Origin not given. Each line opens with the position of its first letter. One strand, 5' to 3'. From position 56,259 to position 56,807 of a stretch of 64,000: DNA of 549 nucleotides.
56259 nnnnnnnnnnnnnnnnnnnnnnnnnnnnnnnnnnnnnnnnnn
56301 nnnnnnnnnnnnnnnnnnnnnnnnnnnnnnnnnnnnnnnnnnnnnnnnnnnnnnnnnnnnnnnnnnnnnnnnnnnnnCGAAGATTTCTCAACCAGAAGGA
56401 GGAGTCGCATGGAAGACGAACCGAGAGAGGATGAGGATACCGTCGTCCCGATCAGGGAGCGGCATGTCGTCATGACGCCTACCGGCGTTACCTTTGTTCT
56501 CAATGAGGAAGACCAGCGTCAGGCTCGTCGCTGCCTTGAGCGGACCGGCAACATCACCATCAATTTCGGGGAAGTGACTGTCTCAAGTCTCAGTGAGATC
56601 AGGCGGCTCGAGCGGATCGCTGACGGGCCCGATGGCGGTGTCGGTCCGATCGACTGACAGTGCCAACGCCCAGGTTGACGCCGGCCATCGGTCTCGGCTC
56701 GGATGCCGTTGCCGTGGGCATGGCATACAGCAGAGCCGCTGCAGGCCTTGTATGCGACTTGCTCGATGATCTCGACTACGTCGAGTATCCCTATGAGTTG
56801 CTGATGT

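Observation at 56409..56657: Candidate precursor directly upstream of the MNIO gene ends in Asp after a Gly-Gly motif; so does the first cassette ORF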

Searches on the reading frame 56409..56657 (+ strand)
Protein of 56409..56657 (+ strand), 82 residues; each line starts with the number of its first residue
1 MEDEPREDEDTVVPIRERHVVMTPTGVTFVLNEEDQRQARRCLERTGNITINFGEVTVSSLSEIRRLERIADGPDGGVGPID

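Call 3: search_protein_families(library=pfam, proteins=[window:56409-56657:+], max_evalue=0.1)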
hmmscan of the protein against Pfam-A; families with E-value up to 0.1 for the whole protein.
window:56409-56657:+ (82 aa): 0 families

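Call 6: search_protein_families(library=ncbifam, proteins=[window:56409-56657:+], max_evalue=1)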
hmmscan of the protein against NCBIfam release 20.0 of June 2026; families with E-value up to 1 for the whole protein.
window:56409-56657:+ (82 aa): 1 family
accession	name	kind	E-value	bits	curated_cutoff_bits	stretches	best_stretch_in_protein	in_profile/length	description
NF050152.1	broader_ApyA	subfamily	3.8e-10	39.7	40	1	19-67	2-46/53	ApyA family aminopyruvatide-related RiPP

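Call 7: find_homologous_proteins(query=window:56409-56654:+, max_evalue=10)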
Query window:56409-56654:+ (82 aa): 5 proteins with E <= 10 among 5 candidates.
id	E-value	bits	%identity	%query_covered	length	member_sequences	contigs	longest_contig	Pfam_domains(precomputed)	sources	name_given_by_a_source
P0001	3.0e-46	172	100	100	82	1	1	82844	-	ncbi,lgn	-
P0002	7.6e-34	133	84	91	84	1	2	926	-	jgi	-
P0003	2.3e-30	122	82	87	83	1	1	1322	-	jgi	jgi:hypothetical protein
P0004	7.9e-30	120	76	100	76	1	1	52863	-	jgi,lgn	jgi:hypothetical protein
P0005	1.2e-18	84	78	66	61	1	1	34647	-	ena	-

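Call 15: find_encoding_contigs(protein=P0004, flank=10000, max_places=3)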
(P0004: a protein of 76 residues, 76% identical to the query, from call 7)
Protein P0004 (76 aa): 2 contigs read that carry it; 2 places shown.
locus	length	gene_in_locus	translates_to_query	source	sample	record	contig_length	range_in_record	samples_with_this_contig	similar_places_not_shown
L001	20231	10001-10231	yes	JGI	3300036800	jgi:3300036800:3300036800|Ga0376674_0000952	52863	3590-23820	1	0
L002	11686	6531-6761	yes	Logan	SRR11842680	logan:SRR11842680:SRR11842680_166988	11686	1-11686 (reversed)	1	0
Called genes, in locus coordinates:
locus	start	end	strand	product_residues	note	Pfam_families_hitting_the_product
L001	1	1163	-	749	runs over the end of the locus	PF00239:Resolvase, PF07508:Recombinase, PF12728:HTH_17 (faint)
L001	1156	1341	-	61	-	-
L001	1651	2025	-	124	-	-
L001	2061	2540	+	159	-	-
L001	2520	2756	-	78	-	-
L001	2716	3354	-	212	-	PF08241:Methyltransf_11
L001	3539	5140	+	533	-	PF13173:AAA_14 (faint), PF13401:AAA_22 (weak)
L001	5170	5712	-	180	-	-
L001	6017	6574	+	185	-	PF05685:Uma2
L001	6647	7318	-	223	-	-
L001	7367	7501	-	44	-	-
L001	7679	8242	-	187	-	-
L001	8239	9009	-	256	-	-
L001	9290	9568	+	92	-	-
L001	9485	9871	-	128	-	-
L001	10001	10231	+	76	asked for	-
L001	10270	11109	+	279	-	PF05114:MbnB_TglH_ChrH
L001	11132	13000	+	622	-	PF13649:Methyltransf_25 (weak), PF13847:Methyltransf_31 (weak)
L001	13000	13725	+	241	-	PF13640:2OG-FeII_Oxy_3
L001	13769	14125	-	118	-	-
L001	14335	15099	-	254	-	PF12770:CHAT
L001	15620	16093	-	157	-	-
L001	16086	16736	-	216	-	PF04542:Sigma70_r2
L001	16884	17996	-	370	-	PF00067:p450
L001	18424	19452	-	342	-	-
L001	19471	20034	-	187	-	-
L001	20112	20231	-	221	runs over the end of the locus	-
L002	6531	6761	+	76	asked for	-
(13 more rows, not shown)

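Call 16: find_encoding_contigs(protein=P0005, flank=10000, max_places=3)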
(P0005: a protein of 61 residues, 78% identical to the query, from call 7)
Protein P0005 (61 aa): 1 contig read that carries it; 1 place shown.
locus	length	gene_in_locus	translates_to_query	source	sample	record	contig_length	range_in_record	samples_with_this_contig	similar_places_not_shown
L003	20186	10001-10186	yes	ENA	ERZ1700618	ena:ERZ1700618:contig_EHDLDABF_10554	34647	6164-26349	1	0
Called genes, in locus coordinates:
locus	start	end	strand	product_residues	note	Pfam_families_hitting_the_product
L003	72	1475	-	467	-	PF02661:Fic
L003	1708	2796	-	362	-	PF04542:Sigma70_r2 (weak)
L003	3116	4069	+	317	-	PF01590:GAF, PF13185:GAF_2 (weak), PF13492:GAF_3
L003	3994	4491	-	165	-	-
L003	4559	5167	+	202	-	PF02518:HATPase_c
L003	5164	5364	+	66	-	PF00072:Response_reg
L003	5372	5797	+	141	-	PF00196:GerE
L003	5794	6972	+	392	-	-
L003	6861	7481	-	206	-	-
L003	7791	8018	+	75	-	-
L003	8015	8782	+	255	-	PF08281:Sigma70_r4_2 (faint)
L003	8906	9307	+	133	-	-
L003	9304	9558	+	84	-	-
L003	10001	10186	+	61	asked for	-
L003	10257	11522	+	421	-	PF05114:MbnB_TglH_ChrH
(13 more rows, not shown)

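Call 17: find_encoding_contigs(protein=P0001, flank=10000, max_places=3)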
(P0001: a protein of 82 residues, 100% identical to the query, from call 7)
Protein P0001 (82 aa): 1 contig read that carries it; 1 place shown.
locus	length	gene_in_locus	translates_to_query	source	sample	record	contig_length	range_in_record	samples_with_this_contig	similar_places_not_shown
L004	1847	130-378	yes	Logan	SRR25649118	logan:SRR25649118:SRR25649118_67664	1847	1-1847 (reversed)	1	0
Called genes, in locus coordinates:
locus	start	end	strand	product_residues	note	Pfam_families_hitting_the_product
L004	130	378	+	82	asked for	-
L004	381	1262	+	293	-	PF05114:MbnB_TglH_ChrH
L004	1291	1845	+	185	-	?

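Call 42: search_protein_families(library=ncbifam, proteins=[L001:13000-13725:+], max_evalue=0.001)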
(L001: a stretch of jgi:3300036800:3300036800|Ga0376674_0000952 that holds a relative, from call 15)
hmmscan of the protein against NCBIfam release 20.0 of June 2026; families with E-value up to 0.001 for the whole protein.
L001:13000-13725:+ (241 aa): 1 family
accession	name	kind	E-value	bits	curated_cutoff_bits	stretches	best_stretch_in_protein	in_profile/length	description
NF003974.0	PRK05467.1-3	equivalog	6.9e-05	22.4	143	0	99-152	79-132/221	Fe2+-dependent dioxygenase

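Call 80: search_protein_families(library=padloc, proteins=[window:56409-56654:+], max_evalue=0.01)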
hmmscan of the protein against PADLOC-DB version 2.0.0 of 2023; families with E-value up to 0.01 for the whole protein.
window:56409-56654:+ (82 aa): 0 families

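Call 81: search_protein_families(library=phrogs, proteins=[window:56409-56654:+], max_evalue=0.01)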
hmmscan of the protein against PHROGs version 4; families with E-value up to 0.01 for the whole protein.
window:56409-56654:+ (82 aa): 0 families

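Call 84: predict_structure(alignment_id=A1)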
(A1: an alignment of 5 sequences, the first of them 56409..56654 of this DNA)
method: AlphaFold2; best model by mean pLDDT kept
length: 82 residues; sequences in the alignment: 5
mean_pLDDT: 49.1   pTM: 0.30
mean pLDDT of the five models: 49.1, 48.5, 46.4, 43.4, 43.3
residues with pLDDT >= 90: 0; 70-90: 2; 50-70: 28; < 50: 52
segments of 3 or more residues with pLDDT < 50: 1-15, 20-26, 54-82
pLDDT, mean of each block of 10 residues (from residue 1): 46 50 48 68 62 43 38 39 41
secondary structure, 60 per line:
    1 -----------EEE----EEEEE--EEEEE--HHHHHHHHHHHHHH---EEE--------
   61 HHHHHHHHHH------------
elements in order: E12-14 E19-23 E26-30 H33-46 E50-52 H61-70
